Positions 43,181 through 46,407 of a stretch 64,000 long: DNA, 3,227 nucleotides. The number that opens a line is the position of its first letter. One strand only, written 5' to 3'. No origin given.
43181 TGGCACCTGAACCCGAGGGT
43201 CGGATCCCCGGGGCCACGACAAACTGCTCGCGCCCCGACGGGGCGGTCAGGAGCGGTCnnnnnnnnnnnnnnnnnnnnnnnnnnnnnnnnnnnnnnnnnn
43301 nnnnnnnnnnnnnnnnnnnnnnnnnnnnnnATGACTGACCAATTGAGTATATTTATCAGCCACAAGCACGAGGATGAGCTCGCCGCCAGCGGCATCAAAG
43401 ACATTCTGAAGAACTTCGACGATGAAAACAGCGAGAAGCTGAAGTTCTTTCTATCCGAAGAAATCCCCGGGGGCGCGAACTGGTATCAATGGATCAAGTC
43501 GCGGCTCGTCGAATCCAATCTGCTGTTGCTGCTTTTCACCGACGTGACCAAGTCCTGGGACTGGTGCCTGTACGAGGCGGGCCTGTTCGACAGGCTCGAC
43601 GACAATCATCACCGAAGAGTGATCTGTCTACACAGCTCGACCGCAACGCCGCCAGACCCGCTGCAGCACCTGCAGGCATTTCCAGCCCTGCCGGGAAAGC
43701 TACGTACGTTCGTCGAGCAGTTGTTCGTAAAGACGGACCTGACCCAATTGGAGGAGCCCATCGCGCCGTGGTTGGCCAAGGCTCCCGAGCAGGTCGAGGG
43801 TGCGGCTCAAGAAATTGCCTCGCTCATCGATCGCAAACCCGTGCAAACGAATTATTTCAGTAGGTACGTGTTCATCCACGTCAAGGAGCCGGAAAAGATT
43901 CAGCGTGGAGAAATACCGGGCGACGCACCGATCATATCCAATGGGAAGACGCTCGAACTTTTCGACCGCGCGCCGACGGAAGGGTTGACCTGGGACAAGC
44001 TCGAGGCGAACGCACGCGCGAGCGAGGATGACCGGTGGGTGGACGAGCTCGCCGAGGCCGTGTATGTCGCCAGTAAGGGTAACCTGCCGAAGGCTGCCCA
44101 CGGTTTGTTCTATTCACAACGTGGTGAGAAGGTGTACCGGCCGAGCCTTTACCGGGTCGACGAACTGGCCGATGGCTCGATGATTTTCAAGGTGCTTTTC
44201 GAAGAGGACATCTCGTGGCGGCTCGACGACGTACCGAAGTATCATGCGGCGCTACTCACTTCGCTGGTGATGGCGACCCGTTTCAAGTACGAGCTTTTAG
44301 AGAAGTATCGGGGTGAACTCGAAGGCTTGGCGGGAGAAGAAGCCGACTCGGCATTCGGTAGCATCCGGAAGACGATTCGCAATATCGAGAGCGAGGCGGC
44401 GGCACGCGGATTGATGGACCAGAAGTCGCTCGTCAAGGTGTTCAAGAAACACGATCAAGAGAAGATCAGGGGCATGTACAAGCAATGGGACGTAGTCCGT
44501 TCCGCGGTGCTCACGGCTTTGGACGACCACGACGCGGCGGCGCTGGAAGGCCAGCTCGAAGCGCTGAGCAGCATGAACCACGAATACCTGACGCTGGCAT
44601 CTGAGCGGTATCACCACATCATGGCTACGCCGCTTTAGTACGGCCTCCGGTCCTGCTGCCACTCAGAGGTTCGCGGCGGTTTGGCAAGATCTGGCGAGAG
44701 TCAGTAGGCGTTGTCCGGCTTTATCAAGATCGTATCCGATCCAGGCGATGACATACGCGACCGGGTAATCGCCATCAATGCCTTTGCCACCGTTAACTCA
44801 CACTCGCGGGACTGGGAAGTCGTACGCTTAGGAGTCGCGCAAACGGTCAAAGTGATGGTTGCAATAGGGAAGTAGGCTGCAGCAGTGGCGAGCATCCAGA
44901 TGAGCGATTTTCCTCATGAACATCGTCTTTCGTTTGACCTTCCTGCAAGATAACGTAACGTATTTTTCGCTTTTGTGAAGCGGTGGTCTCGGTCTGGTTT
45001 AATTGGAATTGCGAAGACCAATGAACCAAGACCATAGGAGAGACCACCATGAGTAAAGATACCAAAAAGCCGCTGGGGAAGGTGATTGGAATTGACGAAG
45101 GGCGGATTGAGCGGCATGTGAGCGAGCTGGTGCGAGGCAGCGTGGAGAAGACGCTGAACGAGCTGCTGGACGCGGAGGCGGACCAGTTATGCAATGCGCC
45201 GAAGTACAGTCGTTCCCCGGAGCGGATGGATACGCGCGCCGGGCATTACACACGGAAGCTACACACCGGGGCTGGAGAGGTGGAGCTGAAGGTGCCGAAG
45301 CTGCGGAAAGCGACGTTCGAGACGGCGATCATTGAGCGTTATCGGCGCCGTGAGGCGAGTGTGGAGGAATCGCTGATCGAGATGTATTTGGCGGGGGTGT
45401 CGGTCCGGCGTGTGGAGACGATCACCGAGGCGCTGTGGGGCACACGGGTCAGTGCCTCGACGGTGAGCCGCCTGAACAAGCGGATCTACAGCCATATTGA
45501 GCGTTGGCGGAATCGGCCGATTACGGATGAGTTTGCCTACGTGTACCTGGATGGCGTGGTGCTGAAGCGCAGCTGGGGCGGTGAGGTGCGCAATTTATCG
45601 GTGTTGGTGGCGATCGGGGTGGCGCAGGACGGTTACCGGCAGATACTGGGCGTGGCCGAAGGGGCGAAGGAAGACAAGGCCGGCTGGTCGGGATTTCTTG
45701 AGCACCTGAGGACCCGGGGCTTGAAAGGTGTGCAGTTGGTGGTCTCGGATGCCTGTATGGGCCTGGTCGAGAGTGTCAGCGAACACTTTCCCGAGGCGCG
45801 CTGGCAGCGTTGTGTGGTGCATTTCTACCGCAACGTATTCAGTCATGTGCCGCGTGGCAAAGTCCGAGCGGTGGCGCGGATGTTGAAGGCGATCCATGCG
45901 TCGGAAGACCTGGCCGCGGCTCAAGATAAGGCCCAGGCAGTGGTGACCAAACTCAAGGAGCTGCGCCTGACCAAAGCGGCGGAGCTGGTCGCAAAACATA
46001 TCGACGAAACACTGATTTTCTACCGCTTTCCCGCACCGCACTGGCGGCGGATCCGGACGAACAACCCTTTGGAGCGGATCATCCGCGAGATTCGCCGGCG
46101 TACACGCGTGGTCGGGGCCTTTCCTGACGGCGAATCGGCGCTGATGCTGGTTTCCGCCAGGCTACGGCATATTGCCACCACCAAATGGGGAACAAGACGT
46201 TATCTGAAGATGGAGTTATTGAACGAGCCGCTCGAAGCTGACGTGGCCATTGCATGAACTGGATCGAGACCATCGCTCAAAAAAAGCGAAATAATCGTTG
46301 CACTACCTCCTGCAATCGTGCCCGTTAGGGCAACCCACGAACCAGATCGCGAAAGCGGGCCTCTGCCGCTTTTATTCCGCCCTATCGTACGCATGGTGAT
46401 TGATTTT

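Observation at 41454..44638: Divergent pair: cytoplasmic S8 subtilase + TIR-domain protein with novel C-terminal domain, next to an IS256 element (candidate undescribed defence/NADase module)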

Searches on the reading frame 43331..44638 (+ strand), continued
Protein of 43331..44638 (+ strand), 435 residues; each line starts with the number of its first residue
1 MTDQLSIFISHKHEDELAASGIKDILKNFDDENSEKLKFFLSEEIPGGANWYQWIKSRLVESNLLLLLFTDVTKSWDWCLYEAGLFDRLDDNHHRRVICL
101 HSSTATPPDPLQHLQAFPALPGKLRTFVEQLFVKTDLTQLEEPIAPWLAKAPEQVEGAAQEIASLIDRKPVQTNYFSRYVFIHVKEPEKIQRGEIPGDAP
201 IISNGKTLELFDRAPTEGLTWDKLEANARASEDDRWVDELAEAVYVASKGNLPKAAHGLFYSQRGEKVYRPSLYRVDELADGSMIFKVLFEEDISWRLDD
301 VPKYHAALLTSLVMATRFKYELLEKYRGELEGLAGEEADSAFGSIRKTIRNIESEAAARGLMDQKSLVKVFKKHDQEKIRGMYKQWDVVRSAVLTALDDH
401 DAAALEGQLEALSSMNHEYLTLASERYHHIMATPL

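Call 51: fold_search(model_id=the predicted structure, library=pdb)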
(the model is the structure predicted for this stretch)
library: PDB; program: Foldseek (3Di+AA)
matches with E <= 10: 1332; with E <= 0.001: 12
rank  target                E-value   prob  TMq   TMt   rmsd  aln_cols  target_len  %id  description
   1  8qlp_E                2.0e-05  1.00  0.26  0.27  25.0       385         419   13  CryoEM structure of the RNA/DNA bound SPARTA (BabAgo/TIR-APAZ) tetrameric complex (released 2024-01-31)
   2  8spo_I                6.5e-05  1.00  0.27  0.31  26.1       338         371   12  Tetramerized activation of MapSPARTA bound with NAD+ (released 2023-08-23)
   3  8qlp_M                7.9e-05  1.00  0.26  0.27  25.4       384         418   11  CryoEM structure of the RNA/DNA bound SPARTA (BabAgo/TIR-APAZ) tetrameric complex (released 2024-01-31)
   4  8i87_A                1.4e-04  1.00  0.27  0.28  26.8       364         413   11  Cryo-EM structure of TIR-APAZ/Ago-gRNA-DNA complex (released 2023-07-19)
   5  8i87_C                1.6e-04  1.00  0.25  0.26  26.0       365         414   10  Cryo-EM structure of TIR-APAZ/Ago-gRNA-DNA complex (released 2023-07-19)
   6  8i87_G                1.6e-04  1.00  0.24  0.26  26.8       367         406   10  Cryo-EM structure of TIR-APAZ/Ago-gRNA-DNA complex (released 2023-07-19)
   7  8ifl_A                3.0e-04  1.00  0.24  0.25  25.7       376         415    9  Cryo-EM structure of tetrameric SPARTA gRNA-ssDNA target complex in state 1 (released 2024-01-17)
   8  8spo_E                4.5e-04  1.00  0.27  0.30  25.6       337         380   11  Tetramerized activation of MapSPARTA bound with NAD+ (released 2023-08-23)
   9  8u72_F                4.5e-04  1.00  0.25  0.26  26.4       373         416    9  Cryo-EM structure of the SPARTA oligomer with guide RNA and target DNA (released 2024-06-12)
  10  8ffi_A                4.5e-04  1.00  0.24  0.25  25.4       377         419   11  Structure of tetramerized MapSPARTA upon guide RNA-mediated target DNA binding (released 2023-08-23)
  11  8spo_A                4.5e-04  1.00  0.24  0.25  25.8       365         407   12  Tetramerized activation of MapSPARTA bound with NAD+ (released 2023-08-23)
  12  8u72_H                8.7e-04  1.00  0.25  0.26  26.8       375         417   10  Cryo-EM structure of the SPARTA oligomer with guide RNA and target DNA (released 2024-06-12)
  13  8k34_A                1.1e-03  0.99  0.23  0.24  23.4       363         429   10  Cryo-EM structure of SPARTA gRNA binary complex (released 2024-01-17)
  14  9phb_A                1.2e-03  1.00  0.24  0.54   5.6       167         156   15  CryoEM structure of filament of Bacillus subtilis TIR domain protein SpbK (released 2025-12-31)
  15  8oz6_A                1.2e-03  1.00  0.25  0.26  24.1       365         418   10  cryoEM structure of SPARTA complex ligand-free (released 2023-08-16)
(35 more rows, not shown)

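Call 81: search_dna_similar(query=window:43331-44638:+, collection=plasmids, mode=protein, max_rows=12)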
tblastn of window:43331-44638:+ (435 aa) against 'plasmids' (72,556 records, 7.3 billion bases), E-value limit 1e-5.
No match.

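Call 82: search_dna_similar(query=window:43331-44638:+, collection=phages, mode=protein, max_rows=8)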
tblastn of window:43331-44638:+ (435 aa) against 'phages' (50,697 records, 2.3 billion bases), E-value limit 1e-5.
No match.

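Call 90: find_related_loci(query=A1, collection=viral_contigs, flank=6000)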
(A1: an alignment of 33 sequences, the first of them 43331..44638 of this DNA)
Query A1 (435 aa) in viral_contigs; peptide patterns used: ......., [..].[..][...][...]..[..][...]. (x = any residue, [..] = any of these).
9 stretches matched a pattern, but none encodes a relative of the query by tblastn (E <= 1e-3).

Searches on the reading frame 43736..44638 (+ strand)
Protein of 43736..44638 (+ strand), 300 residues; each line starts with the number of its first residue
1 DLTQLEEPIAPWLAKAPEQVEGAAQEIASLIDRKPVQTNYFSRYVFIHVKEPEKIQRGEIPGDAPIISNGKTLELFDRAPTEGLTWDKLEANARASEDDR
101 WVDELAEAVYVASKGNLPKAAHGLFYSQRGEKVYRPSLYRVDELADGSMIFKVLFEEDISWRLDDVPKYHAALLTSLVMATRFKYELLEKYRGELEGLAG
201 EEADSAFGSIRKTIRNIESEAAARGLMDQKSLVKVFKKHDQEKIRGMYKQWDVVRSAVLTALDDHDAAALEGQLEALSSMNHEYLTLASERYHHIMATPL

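Call 64: predict_structure(alignment_id=A3)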
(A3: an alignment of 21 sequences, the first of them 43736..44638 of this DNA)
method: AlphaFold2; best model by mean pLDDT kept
length: 300 residues; sequences in the alignment: 21
mean_pLDDT: 85.6   pTM: 0.58
mean pLDDT of the five models: 85.6, 84.9, 84.8, 83.4, 82.3
residues with pLDDT >= 90: 145; 70-90: 124; 50-70: 22; < 50: 9
segments of 3 or more residues with pLDDT < 50: 32-40
pLDDT, mean of each block of 10 residues (from residue 1): 76 85 82 46 87 93 92 83 86 78 93 91 79 86 94 83 74 90 92 86 90 87 74 90 93 94 93 94 95 83
secondary structure, 60 per line:
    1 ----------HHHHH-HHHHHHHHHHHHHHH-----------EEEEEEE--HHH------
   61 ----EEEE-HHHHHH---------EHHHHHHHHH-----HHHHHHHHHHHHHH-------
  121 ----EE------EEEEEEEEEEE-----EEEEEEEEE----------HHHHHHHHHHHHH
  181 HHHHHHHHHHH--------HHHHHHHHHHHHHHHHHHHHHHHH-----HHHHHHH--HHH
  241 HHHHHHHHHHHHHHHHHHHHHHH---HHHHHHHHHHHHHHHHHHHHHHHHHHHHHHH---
elements in order: H11-15 H17-31 E43-49 E65-68 H70-75 H86-94 H100-113 E133-143 E149-157 H168-191 H200-223 H229-235 H238-263 H267-297

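Call 78: search_protein_representatives(alignment_id=A3)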
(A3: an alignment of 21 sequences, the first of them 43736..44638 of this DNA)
Query: 21 sequences, 303 profile positions. Proteins with E-value up to 0.001 (for the whole library): 1005; up to 1e-10: 654; up to 1e-30: 226. The best 150 are listed.
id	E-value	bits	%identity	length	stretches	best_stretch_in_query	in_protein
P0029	2.8e-118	410.6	-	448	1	1-302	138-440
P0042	1.8e-111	388.3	-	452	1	1-301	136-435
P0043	2.3e-105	368.2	-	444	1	2-300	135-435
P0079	1.4e-102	359.0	-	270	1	30-297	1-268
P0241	5.7e-101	353.8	-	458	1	6-299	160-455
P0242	2.7e-96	338.4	-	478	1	1-299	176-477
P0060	4.6e-94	331.1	-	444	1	6-299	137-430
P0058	8.8e-91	320.3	-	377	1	3-299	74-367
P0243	9.6e-90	316.9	-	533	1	2-300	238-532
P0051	2.1e-89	315.8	-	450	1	2-300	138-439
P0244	2.9e-88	312.1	-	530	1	2-300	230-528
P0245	1.1e-87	310.1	-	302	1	16-300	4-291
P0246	1.4e-87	309.8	-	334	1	2-301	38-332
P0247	9.7e-87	307.1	-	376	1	1-301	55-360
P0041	4.0e-85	301.7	-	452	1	1-299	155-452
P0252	1.4e-75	270.5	-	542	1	4-297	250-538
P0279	3.4e-54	200.2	-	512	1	7-298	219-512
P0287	3.7e-52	193.5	-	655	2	1-299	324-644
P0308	4.3e-48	180.1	-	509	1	5-296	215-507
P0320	1.4e-45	171.9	-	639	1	7-296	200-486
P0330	2.0e-43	164.8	-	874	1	8-299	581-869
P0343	5.4e-41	156.8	-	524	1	7-297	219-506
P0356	8.4e-40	152.9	-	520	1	36-297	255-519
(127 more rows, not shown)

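Call 79: search_protein_families(library=pfam, proteins=[P0243, P0244, P0252, P0287, P0330, P0320, P0279, P0308, P0343, P0356], max_evalue=0.01)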
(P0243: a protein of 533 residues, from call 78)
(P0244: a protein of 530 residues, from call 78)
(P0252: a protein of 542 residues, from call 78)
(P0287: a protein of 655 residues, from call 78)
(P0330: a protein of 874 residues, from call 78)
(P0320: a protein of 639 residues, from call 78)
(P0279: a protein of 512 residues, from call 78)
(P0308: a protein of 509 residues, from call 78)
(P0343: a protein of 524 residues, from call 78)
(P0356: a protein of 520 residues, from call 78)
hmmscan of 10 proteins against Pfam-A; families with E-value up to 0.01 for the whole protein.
P0243 (533 aa): 1 family
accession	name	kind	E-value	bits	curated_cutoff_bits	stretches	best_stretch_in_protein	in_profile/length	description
PF13676.11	TIR_2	-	1.2e-10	42.4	28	1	111-219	1-107/122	TIR domain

P0244 (530 aa): 1 family
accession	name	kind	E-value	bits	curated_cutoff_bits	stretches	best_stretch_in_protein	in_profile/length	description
PF13676.11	TIR_2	-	2.3e-06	28.5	28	1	102-213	1-109/122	TIR domain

P0252 (542 aa): 1 family
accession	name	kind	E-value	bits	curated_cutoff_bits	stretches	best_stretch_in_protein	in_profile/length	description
PF13676.11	TIR_2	-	6.5e-10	40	28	1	121-232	1-110/122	TIR domain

P0287 (655 aa): 1 family
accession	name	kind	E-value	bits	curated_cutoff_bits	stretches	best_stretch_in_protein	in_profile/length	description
PF13676.11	TIR_2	-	1.3e-11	45.4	28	2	11-121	1-107/122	TIR domain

P0330 (874 aa): 3 families
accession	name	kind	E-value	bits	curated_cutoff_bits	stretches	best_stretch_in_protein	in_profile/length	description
PF13401.12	AAA_22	-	5.2e-05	24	27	1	33-159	9-117/130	AAA domain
PF13676.11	TIR_2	-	0.0001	23.2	28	1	446-551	1-105/122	TIR domain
PF01637.24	ATPase_2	-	0.0039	17.5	33.2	1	32-236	23-225/225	ATPase domain predominantly from Archaea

P0320 (639 aa): 2 families
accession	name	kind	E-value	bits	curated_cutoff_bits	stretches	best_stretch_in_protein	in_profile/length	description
PF13676.11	TIR_2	-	6e-10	40.1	28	1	69-179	1-110/122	TIR domain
PF13828.11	DUF4190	-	6.1e-08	32.8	35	1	576-635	1-61/62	Domain of unknown function (DUF4190)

P0279 (512 aa): 1 family
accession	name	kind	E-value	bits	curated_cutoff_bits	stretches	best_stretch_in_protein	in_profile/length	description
PF13676.11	TIR_2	-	0.00014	22.8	28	1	79-194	1-105/122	TIR domain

P0308 (509 aa): 1 family
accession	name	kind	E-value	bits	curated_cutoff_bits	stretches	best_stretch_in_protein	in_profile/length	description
PF13676.11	TIR_2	-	0.00065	20.6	28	1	81-189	1-104/122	TIR domain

P0343 (524 aa): 1 family
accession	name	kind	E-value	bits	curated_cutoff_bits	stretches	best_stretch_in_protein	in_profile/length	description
PF13676.11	TIR_2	-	1.3e-09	39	28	1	82-199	1-111/122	TIR domain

P0356 (520 aa): 1 family
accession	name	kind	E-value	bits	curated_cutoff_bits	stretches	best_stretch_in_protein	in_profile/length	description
PF13676.11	TIR_2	-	9.8e-05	23.3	28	1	99-209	1-110/122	TIR domain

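Call 80: fold_search(model_id=the predicted structure, library=pdb)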
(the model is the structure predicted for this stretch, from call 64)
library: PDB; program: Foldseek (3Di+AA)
matches with E <= 10: 465; with E <= 0.001: 0
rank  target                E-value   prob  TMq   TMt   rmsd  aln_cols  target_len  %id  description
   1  2ptf_B                3.8e-02  0.18  0.09  0.12  15.5       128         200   13  Crystal structure of protein MTH_863 from Methanobacterium thermoautotrophicum bound to FMN (released 2007-05-15)
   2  8a52_A                5.7e-02  0.60  0.24  0.21  25.9       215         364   12  Crystal structure of a chimeric LOV-Histidine kinase SB2F1 (asymmetrical variant, trigonal form with long c-axis) (released 2023-12-27)
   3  9n0k_A                6.7e-02  0.84  0.17  0.36  10.7       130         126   18  Crystal structure of KABLE triple mutant (Ile12Phe, Lys14Pro, Leu20Trp) (released 2025-08-20)
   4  8a7h_A                6.7e-02  0.41  0.21  0.18  25.9       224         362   12  Crystal structure of a chimeric LOV-Histidine kinase SB2F1-I66R mutant (light state; asymmetrical variant, trigonal fo (released 2024-01-10)
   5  8a3u                  8.2e-02  0.44  0.23  0.20  25.6       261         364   13  Crystal structure of a chimeric LOV-Histidine kinase SB2F1 (symmetrical variant, trigonal form with short c-axis) (released 2023-12-20)
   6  8fqc_U1               9.1e-02  0.25  0.14  0.11  24.9       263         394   11  Structure of baseplate with receptor binding complex of Agrobacterium phage Milano (released 2024-01-31)
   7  7pbd_E                1.0e-01  0.18  0.14  0.13  16.4       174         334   10  a1b3 GABA-A receptor + GABA (released 2022-02-09)
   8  9tas                  1.1e-01  0.87  0.18  0.41  10.8       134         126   16  De novo photoenzyme photoABLE1 in complex with substrate (released 2026-03-25)
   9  9n0i_E                1.1e-01  0.89  0.18  0.38  10.7       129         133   19  Crystal structure of KABLE double mutant (Lys14Pro, Leu20Trp) (released 2025-08-20)
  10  4i5s_A                1.1e-01  0.57  0.23  0.19  19.1       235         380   11  Structure and function of sensor histidine kinase (released 2013-03-27)
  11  5xnl_Q                1.2e-01  0.99  0.28  0.58   5.7       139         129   12  Structure of stacked C2S2M2-type PSII-LHCII supercomplex from Pisum sativum (released 2017-09-20)
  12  9i4t_Q                1.4e-01  0.99  0.28  0.51   4.6       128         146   12  Photosystem II from Arabidopsis thaliana (released 2026-03-25)
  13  5va2                  1.4e-01  0.51  0.23  0.14  28.3       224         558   15  Cryo-EM structure of the human ether-a-go-go related K+ channel (released 2017-05-03)
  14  4i5s_B                1.4e-01  0.33  0.21  0.17  19.6       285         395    9  Structure and function of sensor histidine kinase (released 2013-03-27)
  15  8a6x_B                1.5e-01  0.41  0.22  0.19  27.5       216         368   12  Crystal structure of a chimeric LOV-Histidine kinase SB2F1 (asymmetrical variant, trigonal form with long c axis) (released 2024-01-10)
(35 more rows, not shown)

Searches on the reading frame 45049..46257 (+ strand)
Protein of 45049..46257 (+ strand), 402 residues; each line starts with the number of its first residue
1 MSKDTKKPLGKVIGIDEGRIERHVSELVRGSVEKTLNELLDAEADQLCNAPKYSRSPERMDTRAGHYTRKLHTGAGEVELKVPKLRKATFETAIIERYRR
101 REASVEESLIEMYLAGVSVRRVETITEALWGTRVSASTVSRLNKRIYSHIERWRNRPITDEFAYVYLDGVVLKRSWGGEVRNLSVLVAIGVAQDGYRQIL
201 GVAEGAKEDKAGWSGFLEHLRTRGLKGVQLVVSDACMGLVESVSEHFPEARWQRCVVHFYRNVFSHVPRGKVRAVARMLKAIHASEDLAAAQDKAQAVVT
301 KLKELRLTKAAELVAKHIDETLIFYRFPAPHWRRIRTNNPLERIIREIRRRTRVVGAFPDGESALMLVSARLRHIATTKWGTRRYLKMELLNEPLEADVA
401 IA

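Call 3: search_protein_families(library=pfam, proteins=[window:45049-46257:+], max_evalue=0.01)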
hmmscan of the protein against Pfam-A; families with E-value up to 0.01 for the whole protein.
window:45049-46257:+ (402 aa): 2 families
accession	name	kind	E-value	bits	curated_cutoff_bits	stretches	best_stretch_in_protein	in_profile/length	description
PF00872.24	Transposase_mut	-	2.5e-115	385.9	21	1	17-374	15-371/379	Transposase, Mutator family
PF10551.15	MULE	-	3.8e-06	27.7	27.6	1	185-262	17-99/99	MULE transposase domain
